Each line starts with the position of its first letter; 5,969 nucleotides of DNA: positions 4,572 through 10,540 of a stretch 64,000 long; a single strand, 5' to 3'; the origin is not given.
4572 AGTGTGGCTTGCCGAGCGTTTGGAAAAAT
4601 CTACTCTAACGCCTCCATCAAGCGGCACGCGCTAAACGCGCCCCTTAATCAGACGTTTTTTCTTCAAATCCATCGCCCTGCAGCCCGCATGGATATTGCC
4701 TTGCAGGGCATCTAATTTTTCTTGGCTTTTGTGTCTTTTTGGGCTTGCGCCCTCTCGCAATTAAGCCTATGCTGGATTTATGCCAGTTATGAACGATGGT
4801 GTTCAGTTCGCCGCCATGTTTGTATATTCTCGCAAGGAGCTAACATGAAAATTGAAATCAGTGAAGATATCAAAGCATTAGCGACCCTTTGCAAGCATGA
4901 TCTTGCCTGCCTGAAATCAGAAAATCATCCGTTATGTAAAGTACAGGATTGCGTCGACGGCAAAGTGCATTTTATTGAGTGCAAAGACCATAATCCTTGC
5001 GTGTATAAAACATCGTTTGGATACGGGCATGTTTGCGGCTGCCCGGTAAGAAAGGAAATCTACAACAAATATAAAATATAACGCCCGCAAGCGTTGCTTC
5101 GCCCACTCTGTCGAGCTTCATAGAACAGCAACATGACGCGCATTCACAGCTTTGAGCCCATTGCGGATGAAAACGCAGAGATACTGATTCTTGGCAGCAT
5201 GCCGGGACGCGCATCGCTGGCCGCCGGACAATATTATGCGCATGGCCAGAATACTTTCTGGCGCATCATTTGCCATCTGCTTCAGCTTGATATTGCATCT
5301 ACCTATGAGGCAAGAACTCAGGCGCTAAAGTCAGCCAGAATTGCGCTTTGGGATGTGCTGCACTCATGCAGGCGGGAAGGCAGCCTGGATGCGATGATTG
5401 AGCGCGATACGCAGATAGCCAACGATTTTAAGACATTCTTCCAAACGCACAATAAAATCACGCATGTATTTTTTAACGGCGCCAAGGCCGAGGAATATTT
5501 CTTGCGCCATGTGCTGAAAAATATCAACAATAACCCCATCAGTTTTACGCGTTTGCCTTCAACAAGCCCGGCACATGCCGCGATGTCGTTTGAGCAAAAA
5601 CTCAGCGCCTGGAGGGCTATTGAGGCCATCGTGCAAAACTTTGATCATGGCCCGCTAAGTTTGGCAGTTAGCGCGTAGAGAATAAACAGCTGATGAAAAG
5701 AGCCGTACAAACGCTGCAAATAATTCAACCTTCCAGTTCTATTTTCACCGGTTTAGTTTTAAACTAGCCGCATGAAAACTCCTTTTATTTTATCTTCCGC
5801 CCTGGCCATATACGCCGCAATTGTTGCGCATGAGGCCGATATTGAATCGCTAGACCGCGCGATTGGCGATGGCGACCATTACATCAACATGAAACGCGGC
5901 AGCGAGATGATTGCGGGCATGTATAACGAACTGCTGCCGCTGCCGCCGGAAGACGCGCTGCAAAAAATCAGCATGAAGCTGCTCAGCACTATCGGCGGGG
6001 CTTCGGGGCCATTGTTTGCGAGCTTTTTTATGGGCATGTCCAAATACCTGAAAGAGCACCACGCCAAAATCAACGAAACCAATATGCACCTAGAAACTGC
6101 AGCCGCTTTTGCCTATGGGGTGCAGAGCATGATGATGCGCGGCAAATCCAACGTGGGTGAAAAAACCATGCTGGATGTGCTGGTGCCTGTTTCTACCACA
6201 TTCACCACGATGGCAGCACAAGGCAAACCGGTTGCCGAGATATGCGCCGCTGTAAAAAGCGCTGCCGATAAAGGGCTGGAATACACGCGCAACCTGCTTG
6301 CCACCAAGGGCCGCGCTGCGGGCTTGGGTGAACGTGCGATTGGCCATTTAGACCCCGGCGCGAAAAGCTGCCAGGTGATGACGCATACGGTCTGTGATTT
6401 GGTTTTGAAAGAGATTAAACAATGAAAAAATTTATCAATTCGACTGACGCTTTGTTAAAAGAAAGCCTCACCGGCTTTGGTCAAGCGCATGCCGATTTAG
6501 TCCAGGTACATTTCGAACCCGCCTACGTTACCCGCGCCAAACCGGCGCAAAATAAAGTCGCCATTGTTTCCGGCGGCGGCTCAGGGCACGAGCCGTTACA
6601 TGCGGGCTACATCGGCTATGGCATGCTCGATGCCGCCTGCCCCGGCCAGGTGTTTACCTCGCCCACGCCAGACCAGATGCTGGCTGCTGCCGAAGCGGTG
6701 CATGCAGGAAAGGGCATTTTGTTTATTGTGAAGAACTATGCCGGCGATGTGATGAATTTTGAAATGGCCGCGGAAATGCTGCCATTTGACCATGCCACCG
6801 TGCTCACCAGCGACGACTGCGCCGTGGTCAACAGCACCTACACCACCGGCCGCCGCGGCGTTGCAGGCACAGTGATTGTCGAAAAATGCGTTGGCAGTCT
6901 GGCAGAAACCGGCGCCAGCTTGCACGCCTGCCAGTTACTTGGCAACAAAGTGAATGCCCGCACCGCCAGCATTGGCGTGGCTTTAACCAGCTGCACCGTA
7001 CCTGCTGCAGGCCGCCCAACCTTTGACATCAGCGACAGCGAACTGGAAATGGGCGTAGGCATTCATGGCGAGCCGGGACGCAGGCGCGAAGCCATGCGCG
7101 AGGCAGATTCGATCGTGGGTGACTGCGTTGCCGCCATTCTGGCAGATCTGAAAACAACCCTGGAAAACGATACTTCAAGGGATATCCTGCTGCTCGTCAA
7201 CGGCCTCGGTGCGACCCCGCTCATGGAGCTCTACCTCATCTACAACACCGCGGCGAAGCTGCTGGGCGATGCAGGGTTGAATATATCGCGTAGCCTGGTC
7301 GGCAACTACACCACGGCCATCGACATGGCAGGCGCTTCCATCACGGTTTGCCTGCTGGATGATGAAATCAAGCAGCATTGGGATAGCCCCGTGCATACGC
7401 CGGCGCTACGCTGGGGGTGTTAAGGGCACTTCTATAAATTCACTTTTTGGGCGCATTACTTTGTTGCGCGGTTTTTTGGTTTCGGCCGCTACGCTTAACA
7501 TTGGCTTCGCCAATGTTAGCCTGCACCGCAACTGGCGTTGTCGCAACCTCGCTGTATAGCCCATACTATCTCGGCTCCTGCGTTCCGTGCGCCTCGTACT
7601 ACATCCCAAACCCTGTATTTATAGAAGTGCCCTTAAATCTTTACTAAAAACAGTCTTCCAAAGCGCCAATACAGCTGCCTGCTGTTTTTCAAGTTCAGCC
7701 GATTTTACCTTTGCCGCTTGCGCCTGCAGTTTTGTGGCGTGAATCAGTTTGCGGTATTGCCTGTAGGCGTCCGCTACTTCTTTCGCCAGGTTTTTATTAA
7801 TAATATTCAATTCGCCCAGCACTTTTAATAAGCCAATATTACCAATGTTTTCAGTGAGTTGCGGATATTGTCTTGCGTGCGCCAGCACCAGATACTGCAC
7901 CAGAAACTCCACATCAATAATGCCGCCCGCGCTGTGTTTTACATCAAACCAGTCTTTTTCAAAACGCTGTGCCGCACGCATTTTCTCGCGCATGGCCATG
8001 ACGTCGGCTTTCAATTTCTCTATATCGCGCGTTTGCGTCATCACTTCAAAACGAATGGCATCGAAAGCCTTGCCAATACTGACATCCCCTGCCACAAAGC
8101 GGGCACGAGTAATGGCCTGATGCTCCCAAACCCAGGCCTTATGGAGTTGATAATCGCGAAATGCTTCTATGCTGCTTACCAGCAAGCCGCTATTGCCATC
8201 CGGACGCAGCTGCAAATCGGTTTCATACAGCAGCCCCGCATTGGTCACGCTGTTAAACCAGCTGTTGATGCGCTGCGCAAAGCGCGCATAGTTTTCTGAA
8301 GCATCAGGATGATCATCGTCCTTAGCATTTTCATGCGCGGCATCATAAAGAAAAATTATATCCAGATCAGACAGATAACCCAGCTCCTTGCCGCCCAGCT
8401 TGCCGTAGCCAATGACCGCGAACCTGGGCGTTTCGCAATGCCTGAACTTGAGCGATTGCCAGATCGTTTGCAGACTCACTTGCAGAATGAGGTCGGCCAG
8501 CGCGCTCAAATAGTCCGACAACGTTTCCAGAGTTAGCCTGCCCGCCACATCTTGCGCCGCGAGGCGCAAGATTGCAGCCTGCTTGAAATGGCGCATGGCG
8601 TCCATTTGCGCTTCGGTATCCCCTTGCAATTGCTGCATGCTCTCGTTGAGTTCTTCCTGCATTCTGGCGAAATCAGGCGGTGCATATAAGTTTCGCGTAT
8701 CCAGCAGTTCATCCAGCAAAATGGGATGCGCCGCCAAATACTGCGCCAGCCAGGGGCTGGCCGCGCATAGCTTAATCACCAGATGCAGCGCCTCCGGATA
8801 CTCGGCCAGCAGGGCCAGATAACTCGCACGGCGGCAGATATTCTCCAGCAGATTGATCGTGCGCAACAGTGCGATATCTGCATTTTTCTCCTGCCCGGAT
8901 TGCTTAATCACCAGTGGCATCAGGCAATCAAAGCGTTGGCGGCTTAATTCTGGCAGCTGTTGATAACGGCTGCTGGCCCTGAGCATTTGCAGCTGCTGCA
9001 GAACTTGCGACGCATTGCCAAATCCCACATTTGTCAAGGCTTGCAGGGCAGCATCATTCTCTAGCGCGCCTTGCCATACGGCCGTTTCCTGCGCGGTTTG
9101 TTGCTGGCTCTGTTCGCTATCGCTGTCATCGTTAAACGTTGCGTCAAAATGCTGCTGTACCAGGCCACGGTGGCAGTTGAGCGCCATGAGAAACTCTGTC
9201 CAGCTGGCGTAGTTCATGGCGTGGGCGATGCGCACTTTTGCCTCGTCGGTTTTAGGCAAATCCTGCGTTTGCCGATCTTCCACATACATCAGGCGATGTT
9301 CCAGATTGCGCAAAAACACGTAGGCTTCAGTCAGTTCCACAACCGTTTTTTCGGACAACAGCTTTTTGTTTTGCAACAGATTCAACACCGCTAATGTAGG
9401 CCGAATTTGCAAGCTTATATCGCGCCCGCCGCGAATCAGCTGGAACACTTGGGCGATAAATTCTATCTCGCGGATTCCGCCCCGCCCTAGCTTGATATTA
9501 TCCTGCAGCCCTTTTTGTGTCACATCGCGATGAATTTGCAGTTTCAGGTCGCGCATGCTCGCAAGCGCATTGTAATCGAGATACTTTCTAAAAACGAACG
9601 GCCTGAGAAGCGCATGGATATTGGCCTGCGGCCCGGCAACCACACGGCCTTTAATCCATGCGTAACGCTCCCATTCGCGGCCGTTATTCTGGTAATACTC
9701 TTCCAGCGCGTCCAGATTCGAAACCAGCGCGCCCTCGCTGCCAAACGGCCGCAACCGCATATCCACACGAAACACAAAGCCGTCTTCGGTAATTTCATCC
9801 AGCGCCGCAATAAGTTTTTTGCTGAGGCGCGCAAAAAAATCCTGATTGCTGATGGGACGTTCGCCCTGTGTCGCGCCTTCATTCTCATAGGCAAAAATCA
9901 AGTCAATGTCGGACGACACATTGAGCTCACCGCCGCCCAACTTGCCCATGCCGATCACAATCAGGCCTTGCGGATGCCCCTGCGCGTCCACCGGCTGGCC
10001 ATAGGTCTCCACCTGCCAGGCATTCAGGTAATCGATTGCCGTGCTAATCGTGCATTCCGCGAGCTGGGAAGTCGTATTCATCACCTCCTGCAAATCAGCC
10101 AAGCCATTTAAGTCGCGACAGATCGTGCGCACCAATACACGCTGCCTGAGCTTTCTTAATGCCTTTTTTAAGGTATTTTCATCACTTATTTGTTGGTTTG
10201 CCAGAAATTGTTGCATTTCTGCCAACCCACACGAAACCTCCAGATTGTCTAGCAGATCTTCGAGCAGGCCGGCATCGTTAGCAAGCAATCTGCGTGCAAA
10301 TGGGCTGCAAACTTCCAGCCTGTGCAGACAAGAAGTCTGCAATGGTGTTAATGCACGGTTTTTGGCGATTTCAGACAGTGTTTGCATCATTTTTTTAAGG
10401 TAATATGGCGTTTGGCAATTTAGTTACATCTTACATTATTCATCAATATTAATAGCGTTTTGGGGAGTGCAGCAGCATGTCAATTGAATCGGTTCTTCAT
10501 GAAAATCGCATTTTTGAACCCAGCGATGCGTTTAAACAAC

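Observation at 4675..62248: Strongly over-represented 12-mer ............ inside a ~35-nt CTGCAGG-armed sequence family, found both in terminator-like hairpins and in frame inside unrelated genes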

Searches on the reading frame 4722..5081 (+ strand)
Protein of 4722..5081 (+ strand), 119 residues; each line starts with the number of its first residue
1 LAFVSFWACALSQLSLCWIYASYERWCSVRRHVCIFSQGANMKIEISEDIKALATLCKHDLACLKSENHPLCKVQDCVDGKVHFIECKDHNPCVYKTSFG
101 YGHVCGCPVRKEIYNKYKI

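Call 35: search_protein_families(library=ncbifam, proteins=[window:4722-5081:+], max_evalue=0.00001)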
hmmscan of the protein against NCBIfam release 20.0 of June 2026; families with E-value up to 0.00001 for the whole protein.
window:4722-5081:+ (119 aa): 0 families

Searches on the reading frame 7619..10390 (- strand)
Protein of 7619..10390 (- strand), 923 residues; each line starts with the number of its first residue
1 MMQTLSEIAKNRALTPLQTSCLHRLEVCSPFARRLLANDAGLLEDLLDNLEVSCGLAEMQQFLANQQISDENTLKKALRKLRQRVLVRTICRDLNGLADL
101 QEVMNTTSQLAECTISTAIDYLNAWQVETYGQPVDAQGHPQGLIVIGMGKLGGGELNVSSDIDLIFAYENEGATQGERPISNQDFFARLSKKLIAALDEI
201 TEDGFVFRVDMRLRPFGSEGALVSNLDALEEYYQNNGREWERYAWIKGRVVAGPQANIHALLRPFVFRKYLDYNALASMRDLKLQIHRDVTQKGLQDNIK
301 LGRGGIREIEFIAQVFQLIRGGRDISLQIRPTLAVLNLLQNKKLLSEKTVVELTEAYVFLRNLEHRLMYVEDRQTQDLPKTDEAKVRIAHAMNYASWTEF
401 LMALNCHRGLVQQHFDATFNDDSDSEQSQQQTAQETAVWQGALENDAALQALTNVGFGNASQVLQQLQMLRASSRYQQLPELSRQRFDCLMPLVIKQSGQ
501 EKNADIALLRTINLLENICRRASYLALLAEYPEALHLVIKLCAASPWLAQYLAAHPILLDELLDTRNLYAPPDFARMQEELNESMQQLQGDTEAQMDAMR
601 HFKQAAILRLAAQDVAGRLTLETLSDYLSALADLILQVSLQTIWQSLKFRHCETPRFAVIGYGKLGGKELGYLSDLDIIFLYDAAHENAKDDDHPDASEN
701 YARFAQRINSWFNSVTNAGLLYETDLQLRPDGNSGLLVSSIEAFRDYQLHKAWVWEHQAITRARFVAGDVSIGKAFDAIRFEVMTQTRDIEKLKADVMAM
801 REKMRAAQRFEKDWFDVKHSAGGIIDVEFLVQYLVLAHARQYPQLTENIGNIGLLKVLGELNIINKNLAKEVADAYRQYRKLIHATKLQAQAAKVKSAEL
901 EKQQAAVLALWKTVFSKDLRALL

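Call 35: search_protein_families(library=ncbifam, proteins=[window:7619-10390:-], max_evalue=0.00001)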
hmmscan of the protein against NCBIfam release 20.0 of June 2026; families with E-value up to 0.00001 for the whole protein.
window:7619-10390:- (923 aa): 3 families
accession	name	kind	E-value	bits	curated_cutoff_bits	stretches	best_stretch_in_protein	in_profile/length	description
NF008292.0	PRK11072.1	equivalog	0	1165.7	487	1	14-916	25-944/946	bifunctional [glutamate--ammonia ligase]-adenylyl-L-tyrosine phosphorylase/[glutamate--ammonia-ligase] adenylyltransferase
NF010706.0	PRK14108.1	equivalog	4.7e-189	630.3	724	1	12-900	51-943/986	bifunctional [glutamine synthetase] adenylyltransferase/[glutamine synthetase]-adenylyl-L-tyrosine phosphorylase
NF010707.0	PRK14109.1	equivalog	4.3e-125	419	625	2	66-686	146-754/1010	bifunctional [glutamine synthetase] adenylyltransferase/[glutamine synthetase]-adenylyl-L-tyrosine phosphorylase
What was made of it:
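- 9592..9640 (-): Coding copy in glnE, sense strand, codons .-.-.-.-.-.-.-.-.. It uses an AGG Arg codon where the arm consensus has CAGG. GlnE identified (call 35).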

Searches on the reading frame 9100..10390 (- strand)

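Call 29: search_solved_structures(query=window:9100-10390:-, show_alignments=1)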
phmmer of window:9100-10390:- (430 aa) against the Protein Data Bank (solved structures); distinct sequences matched with E-value up to 0.001: 2.
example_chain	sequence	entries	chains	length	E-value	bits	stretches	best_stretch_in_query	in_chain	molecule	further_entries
1v4a_A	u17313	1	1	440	2e-103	349.5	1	59-422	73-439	Glutamate-ammonia-ligase adenylyltransferase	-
3k7d_A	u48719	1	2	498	1.2e-41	146.1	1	22-369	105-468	Glutamate-ammonia-ligase adenylyltransferase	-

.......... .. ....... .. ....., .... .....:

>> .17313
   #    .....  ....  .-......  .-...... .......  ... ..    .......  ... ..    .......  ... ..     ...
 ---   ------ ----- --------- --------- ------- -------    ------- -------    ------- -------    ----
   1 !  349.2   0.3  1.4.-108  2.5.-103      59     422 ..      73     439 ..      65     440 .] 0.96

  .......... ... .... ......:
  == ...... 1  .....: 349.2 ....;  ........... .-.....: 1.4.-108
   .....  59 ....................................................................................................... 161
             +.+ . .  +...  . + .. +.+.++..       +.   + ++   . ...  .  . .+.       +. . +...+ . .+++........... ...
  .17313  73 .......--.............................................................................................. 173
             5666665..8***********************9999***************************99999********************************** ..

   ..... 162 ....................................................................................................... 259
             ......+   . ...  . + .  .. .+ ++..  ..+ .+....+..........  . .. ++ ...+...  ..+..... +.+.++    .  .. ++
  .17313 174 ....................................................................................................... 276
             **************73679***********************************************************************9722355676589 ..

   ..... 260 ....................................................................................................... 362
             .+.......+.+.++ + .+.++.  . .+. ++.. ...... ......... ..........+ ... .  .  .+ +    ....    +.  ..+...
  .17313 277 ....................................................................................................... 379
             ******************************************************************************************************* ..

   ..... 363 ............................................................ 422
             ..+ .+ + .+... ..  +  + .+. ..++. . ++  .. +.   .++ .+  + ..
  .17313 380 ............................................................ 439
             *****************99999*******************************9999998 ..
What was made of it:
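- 9592..9640 (-): No insertion relative to E. coli GlnE; the region is in fact shorter (call 29).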
